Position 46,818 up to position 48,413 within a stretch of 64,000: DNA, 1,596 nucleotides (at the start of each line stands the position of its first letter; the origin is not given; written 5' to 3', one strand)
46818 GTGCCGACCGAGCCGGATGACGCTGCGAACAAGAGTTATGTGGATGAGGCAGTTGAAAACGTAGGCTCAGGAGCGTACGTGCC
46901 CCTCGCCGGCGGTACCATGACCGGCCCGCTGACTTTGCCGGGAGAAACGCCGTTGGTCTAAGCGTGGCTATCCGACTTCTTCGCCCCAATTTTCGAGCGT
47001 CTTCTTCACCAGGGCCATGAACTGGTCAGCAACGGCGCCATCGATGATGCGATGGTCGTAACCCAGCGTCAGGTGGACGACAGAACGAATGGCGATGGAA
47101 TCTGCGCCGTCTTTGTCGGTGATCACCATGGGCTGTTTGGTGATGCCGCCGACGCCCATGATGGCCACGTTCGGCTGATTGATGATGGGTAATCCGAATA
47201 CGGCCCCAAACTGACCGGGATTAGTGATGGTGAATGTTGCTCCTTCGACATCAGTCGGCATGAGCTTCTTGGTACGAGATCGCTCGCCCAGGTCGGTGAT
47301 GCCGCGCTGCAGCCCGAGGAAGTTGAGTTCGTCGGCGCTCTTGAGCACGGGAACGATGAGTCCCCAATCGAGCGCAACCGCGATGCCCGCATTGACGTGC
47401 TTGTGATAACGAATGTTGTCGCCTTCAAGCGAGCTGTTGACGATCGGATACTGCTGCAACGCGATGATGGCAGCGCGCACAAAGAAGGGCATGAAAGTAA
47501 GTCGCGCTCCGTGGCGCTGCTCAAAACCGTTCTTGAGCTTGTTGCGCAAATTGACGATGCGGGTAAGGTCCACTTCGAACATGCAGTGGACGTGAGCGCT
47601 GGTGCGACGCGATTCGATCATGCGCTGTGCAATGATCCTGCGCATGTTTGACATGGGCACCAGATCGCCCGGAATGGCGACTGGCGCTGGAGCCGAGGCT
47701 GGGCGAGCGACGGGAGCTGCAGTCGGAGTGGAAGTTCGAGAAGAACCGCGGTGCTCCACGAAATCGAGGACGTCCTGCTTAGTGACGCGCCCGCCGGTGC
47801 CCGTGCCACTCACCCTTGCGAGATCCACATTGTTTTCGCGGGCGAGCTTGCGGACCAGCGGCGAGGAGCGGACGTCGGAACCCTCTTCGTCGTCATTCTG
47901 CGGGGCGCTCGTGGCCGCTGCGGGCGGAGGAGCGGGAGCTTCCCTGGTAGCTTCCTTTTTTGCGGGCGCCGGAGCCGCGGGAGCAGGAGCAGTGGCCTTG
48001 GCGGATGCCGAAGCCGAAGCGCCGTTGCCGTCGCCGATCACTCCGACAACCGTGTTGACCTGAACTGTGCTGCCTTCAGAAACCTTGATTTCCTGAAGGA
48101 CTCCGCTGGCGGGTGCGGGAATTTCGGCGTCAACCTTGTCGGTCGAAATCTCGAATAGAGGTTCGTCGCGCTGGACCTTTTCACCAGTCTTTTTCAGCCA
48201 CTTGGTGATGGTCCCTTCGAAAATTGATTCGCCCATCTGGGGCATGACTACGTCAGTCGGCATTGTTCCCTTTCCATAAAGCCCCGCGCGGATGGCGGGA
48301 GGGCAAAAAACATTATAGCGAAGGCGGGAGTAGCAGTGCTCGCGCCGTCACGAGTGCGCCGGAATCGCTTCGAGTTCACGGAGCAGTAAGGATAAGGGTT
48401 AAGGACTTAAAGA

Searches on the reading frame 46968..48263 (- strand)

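Call 68: search_protein_families(library=pfam, proteins=[window:46968-48263:-], max_evalue=0.00001)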
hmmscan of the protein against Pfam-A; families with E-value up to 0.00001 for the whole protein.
window:46968-48263:- (431 aa): 3 families
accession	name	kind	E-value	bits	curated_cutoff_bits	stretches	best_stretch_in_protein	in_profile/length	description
PF00198.28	2-oxoacid_dh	-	3.6e-78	262.6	23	1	202-426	7-227/232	2-oxoacid dehydrogenases acyltransferase (catalytic domain)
PF00364.28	Biotin_lipoyl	-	7.3e-21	74.2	22.1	1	4-76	2-73/73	Biotin-requiring enzyme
PF02817.22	E3_binding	-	1.1e-16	61.2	23.7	1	131-166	1-36/36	e3 binding domain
